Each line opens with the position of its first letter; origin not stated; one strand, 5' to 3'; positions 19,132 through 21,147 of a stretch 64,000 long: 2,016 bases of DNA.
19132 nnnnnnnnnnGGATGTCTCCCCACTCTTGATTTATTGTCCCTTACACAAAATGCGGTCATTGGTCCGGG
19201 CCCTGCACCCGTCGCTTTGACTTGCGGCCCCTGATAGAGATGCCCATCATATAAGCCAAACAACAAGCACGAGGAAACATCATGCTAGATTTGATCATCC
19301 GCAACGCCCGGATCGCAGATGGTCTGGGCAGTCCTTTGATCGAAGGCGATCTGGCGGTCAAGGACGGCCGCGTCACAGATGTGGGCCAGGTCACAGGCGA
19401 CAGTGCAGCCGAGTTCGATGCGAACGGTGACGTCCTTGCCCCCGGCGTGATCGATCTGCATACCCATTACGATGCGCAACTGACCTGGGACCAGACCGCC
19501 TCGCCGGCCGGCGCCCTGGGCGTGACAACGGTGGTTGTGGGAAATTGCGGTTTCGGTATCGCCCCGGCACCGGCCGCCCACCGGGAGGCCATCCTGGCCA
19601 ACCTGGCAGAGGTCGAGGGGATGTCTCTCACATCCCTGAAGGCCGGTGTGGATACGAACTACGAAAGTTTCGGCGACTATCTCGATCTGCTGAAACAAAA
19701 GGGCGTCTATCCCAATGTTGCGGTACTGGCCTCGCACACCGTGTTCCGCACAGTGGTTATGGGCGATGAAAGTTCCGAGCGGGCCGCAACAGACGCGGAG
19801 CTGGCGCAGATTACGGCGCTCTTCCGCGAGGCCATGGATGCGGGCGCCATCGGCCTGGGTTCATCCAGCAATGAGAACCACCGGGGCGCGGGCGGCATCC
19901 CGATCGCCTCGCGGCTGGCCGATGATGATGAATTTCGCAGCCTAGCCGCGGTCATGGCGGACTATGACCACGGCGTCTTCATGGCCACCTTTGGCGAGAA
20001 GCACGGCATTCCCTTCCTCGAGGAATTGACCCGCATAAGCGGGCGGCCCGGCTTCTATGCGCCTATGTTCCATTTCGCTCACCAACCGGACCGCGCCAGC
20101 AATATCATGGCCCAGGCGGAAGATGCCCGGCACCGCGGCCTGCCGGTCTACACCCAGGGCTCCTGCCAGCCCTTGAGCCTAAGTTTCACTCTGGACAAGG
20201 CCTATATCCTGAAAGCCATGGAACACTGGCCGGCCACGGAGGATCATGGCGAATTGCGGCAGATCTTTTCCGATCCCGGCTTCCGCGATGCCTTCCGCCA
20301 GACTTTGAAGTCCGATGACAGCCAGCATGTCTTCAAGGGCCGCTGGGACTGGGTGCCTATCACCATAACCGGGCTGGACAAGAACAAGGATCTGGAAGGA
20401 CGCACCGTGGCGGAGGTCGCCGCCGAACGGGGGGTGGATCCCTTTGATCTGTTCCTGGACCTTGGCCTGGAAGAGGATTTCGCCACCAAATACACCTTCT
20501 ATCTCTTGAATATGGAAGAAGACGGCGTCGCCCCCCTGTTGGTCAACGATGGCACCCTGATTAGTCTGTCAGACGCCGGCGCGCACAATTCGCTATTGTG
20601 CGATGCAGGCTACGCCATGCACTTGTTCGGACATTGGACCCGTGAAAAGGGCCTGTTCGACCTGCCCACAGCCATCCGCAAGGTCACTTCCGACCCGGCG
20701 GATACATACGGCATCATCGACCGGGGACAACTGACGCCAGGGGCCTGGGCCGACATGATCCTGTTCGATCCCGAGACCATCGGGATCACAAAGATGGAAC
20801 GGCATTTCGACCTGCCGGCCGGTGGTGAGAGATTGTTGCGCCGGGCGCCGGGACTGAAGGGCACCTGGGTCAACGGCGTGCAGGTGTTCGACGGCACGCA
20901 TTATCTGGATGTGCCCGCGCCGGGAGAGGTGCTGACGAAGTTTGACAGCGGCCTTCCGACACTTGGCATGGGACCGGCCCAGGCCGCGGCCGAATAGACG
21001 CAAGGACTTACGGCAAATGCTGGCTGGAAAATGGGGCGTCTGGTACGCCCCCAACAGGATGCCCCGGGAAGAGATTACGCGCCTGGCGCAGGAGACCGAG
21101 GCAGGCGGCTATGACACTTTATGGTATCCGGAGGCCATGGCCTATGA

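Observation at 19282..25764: Non-canonical protocatechuate operon: pcaHGB flanked by an amidohydrolase, two luciferase-like oxidoreductases and an ABM monooxygenase, without pcaC/pcaD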

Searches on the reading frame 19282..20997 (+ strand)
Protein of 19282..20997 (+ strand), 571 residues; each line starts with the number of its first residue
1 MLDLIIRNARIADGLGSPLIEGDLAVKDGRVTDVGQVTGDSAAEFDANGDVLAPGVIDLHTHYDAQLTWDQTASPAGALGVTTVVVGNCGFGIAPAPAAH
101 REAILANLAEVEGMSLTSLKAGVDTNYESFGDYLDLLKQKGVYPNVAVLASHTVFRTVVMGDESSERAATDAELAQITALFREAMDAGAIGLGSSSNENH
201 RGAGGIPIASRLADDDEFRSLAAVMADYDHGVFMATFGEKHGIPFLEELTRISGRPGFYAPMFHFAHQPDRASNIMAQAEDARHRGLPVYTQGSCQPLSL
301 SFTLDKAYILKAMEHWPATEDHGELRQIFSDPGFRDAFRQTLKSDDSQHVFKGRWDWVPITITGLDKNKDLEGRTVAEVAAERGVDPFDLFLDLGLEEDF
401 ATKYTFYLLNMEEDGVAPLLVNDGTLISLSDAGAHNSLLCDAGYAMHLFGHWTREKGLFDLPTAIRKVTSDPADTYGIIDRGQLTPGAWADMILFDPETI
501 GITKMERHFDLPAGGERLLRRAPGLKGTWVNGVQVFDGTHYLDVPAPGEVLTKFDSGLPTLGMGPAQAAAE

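Call 3: search_protein_families(library=pfam, proteins=[window:19282-20997:+])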
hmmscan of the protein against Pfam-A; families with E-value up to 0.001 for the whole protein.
window:19282-20997:+ (571 aa): 2 families
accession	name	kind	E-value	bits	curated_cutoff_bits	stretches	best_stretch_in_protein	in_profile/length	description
PF07969.17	Amidohydro_3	-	1.9e-25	90.7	29.7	2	44-236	2-176/472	Amidohydrolase family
PF01979.26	Amidohydro_1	-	3.9e-10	40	25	1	424-500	242-322/345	Amidohydrolase family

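Call 4: search_protein_families(library=ncbifam, proteins=[window:19282-20997:+])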
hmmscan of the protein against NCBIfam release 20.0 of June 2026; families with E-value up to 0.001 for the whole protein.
window:19282-20997:+ (571 aa): 52 families (the best 25 are shown)
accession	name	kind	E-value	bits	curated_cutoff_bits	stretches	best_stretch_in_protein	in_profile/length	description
NF006560.0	PRK09061.1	subfamily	1.3e-20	73.2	340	2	2-196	26-197/517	amidohydrolase family protein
NF011984.0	PRK15446.1-5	equivalog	1.9e-15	56.6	260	2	4-61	4-59/379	alpha-D-ribose 1-methylphosphonate 5-triphosphate diphosphatase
NF011983.0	PRK15446.1-4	equivalog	1.7e-14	53.6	486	2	3-62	4-59/379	alpha-D-ribose 1-methylphosphonate 5-triphosphate diphosphatase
TIGR02318.1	phosphono_phnM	equivalog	4.9e-14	52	390.55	2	15-62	9-56/376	phosphonate metabolism protein PhnM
NF006689.0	PRK09237.1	equivalog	5.7e-14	51.5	371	1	2-89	3-95/383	amidohydrolase/deacetylase family metallohydrolase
NF002668.0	PRK02382.1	equivalog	6.5e-12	44.9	452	1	5-85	2-84/436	dihydroorotase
NF011990.0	PRK15446.2-6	subfamily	6.5e-12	44.8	233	1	450-538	317-385/390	alpha-D-ribose 1-methylphosphonate 5-triphosphate diphosphatase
NF004839.0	PRK06189.1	equivalog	1.5e-11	43.7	631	1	1-65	2-65/451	allantoinase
NF011987.0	PRK15446.2-3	subfamily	4.3e-11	42.3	253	1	453-505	321-373/395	alpha-D-ribose 1-methylphosphonate 5-triphosphate diphosphatase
NF009941.0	PRK13404.1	subfamily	4.6e-11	42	647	1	3-68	5-68/478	dihydropyrimidinase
NF005791.0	PRK07627.1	equivalog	5.1e-11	42.2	442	1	450-499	337-384/425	dihydroorotase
TIGR00857.1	pyrC_multi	subfamily_domain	2e-10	40.2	279.05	1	20-64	4-49/412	dihydroorotase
NF006688.0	PRK09236.1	equivalog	2.2e-10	39.9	535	1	455-540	344-430/444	dihydroorotase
TIGR01178.1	ade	equivalog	4.6e-10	38.6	472.5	1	3-85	1-82/552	adenine deaminase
NF006839.0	PRK09357.1-4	equivalog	7.5e-10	38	576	1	4-86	2-90/422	dihydroorotase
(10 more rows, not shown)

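Call 25: search_solved_structures(query=window:19282-20997:+, max_evalue=0.00001)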
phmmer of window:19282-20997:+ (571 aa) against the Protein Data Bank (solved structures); distinct sequences matched with E-value up to 0.00001: 15.
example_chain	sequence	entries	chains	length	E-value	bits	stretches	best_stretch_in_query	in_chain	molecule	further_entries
1m7j_A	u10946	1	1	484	2.7e-38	134.9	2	3-195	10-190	D-aminoacylase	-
1rjp_A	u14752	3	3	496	2.9e-38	134.8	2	3-195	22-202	D-aminoacylase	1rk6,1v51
1v4y_A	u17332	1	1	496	4.3e-38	134.2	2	3-195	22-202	D-aminoacylase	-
1rjq_A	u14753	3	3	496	5.7e-38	133.8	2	3-195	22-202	D-aminoacylase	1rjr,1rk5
9kb3_A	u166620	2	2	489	2.9e-35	124.9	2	2-195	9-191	Carbohydrate de-N-acetylated protein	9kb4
9kb1_A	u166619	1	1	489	3.7e-35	124.6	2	2-195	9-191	PpOngB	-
3gip_A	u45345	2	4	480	2.8e-32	115.1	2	2-194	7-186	N-acyl-D-glutamate deacylase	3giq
9g5m_A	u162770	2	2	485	3.7e-27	98.1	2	2-194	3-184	Amidohydrolase family protein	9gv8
1nfg_A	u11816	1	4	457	4.3e-11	45.1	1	2-89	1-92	D-hydantoinase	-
8hfd_A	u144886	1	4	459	4.6e-10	41.7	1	2-85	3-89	Allantoinase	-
3e74_A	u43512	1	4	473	5.1e-10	41.5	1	2-85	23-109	Allantoinase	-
4yiw_A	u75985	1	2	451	1.8e-09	39.7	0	4-64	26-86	Dihydroorotase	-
3mpg_A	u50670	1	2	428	2.1e-09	39.5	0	5-64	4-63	Dihydroorotase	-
1k1d_A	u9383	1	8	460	1.2e-06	30.4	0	5-89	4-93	D-hydantoinase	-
1gkr_A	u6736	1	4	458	3.9e-06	28.7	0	1-67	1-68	NON-ATP DEPENDENT L-SELECTIVE HYDANTOINASE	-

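Call 45: search_solved_structures(query=window:19282-20997:+, max_evalue=1e-30, show_alignments=1)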
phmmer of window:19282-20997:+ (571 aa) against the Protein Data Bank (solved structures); distinct sequences matched with E-value up to 1e-30: 7.
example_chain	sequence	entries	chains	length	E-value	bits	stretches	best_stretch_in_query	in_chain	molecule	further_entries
1m7j_A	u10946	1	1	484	2.7e-38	134.9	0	3-195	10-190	D-aminoacylase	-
1rjp_A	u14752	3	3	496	2.9e-38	134.8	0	3-195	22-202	D-aminoacylase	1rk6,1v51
1v4y_A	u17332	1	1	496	4.3e-38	134.2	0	3-195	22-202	D-aminoacylase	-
1rjq_A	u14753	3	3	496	5.7e-38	133.8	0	3-195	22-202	D-aminoacylase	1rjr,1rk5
9kb3_A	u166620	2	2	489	2.9e-35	124.9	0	2-195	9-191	Carbohydrate de-N-acetylated protein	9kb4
9kb1_A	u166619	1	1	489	3.7e-35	124.6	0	2-195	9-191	PpOngB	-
3gip_A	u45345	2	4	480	2.8e-32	115.1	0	2-194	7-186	N-acyl-D-glutamate deacylase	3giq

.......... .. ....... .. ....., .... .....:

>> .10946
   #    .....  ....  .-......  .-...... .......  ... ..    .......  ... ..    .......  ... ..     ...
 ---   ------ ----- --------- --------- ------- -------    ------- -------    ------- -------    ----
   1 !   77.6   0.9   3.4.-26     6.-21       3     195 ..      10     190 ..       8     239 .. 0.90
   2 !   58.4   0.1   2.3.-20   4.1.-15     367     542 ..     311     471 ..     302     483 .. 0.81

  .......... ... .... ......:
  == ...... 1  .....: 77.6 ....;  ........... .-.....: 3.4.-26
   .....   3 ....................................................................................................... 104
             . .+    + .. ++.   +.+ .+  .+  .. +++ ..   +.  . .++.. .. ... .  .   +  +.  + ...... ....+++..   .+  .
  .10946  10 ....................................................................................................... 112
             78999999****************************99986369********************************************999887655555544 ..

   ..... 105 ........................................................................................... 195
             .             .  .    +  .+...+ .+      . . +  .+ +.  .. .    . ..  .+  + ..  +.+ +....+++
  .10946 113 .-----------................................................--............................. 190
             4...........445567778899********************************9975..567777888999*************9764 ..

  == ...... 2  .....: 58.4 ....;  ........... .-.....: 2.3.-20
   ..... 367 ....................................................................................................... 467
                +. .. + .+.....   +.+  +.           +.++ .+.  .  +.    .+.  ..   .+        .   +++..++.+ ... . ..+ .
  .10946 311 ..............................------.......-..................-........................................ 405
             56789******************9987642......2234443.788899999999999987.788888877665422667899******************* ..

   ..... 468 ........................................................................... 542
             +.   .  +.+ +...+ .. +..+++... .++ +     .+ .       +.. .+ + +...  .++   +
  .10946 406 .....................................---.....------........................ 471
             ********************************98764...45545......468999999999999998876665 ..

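Call 46: find_homologous_proteins(query=window:19282-20997:+, max_evalue=1e-30)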
Query window:19282-20997:+ (571 aa): 7916 proteins with E <= 1e-30 among 8000 candidates; the best 120 are listed.
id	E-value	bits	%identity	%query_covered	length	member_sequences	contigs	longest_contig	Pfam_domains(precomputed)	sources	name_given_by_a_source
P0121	0.0e+0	1305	100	100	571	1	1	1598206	PF07969.18,PF01979.27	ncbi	-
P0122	0.0e+0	1143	87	100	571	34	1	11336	PF07969.18,PF01979.27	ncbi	ncbi:MAG: amidohydrolase family protein [Alphaproteobacteria bacterium]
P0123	0.0e+0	1138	87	100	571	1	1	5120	PF07969.18,PF01979.27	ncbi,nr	ncbi:MAG: amidohydrolase family protein [Rhodospirillaceae bacterium]|nr:amidohydrolase family prote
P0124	0.0e+0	1114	85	100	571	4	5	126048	PF07969.18,PF01979.27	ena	-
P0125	0.0e+0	1105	84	100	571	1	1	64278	PF07969.18,PF01979.27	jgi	jgi:N-acyl-D-amino-acid deacylase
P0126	0.0e+0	1093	84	100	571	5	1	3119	PF07969.18,PF01979.27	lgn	-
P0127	0.0e+0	1092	84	100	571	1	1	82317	PF07969.18,PF01979.27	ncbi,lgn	-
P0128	0.0e+0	1091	84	100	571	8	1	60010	PF07969.18,PF01979.27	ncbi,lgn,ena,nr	ncbi:MAG: amidohydrolase family protein [Proteobacteria bacterium]|nr:amidohydrolase family protein 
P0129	0.0e+0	1087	83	100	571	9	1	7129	PF07969.18,PF01979.27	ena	-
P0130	0.0e+0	1086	83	100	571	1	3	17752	PF07969.18,PF01979.27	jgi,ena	jgi:N-acyl-D-amino-acid deacylase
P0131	0.0e+0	1083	82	100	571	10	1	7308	PF07969.18,PF01979.27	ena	-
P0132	0.0e+0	1081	83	100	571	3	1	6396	PF07969.18,PF01979.27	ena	-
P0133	0.0e+0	1072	83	100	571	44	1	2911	PF07969.18,PF01979.27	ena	-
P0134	0.0e+0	1062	88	90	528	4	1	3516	PF07969.18,PF01979.27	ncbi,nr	ncbi:MAG: amidohydrolase family protein, partial [Rhodospirillaceae bacterium]|nr:amidohydrolase fam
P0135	0.0e+0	1061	81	100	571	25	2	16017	PF07969.18,PF01979.27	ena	-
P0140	0.0e+0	1045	78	100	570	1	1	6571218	PF07969.18,PF01979.27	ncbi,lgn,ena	-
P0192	4.8e-292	988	75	99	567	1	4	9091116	PF07969.18,PF01979.27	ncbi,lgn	-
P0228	2.6e-250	850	66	100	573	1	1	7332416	PF07969.18,PF01979.27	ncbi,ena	-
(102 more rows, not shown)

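Call 47: find_encoding_contigs(protein=P0140, flank=8000, max_places=1)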
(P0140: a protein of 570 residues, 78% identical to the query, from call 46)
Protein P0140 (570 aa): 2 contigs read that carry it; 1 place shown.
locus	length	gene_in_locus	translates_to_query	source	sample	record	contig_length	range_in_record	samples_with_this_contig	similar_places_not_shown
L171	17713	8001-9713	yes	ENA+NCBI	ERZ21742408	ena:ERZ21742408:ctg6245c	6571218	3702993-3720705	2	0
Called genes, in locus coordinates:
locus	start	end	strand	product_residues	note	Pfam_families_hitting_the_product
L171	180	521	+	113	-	-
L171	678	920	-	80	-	PF01037:AsnC_trans_reg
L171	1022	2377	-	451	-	PF00270:DEAD, PF04851:ResIII (weak), PF00271:Helicase_C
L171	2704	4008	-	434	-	PF00285:Citrate_synt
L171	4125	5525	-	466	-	PF00749:tRNA-synt_1c, PF19269:Anticodon_2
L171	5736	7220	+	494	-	PF02696:SelO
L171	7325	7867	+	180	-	PF00903:Glyoxalase, PF18029:Glyoxalase_6 (weak)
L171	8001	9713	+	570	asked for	PF07969:Amidohydro_3, PF01979:Amidohydro_1 (weak)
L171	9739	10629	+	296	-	PF10340:Say1_Mug180, PF20434:BD-FAE, PF07859:Abhydrolase_3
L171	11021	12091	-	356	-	PF13384:HTH_23 (weak), PF13518:HTH_28, PF13551:HTH_29, PF13565:HTH_32, PF13592:HTH_33, PF13358:DDE_3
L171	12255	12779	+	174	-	PF00334:NDK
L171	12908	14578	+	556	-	PF02776:TPP_enzyme_N, PF00205:TPP_enzyme_M, PF02775:TPP_enzyme_C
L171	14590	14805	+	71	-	PF00106:adh_short, PF13561:adh_short_C2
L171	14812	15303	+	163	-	PF00106:adh_short, PF13561:adh_short_C2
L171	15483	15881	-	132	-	PF13560:HTH_31 (faint)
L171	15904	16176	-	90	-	PF01609:DDE_Tnp_1, PF13586:DDE_Tnp_1_2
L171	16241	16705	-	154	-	PF13340:DUF4096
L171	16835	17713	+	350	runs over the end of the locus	PF13384:HTH_23, PF13518:HTH_28, PF13551:HTH_29, PF13565:HTH_32, PF13358:DDE_3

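Call 48: find_encoding_contigs(protein=P0192, flank=8000, max_places=1)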
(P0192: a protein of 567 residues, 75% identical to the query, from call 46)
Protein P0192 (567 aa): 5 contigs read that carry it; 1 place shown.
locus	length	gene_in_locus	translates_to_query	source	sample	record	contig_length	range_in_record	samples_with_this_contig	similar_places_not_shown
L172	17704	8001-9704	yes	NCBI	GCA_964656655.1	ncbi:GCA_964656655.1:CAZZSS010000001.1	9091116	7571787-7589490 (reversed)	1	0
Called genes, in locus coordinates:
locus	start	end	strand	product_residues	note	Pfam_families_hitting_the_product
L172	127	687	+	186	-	PF02627:CMD (faint)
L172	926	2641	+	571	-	PF07969:Amidohydro_3, PF01979:Amidohydro_1 (faint)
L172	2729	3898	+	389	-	PF02515:CoA_transf_3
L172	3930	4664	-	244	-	PF00149:Metallophos, PF12850:Metallophos_2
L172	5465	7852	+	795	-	-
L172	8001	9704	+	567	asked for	PF07969:Amidohydro_3, PF01979:Amidohydro_1 (weak)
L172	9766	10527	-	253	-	PF00106:adh_short, PF08659:KR, PF23441:SDR, PF13561:adh_short_C2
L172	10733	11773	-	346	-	PF01208:URO-D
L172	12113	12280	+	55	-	PF00239:Resolvase (faint)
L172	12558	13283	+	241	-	-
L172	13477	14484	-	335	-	PF00710:Asparaginase, PF17763:Asparaginase_C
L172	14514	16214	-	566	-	PF01019:G_glu_transpept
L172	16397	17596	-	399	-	PF02515:CoA_transf_3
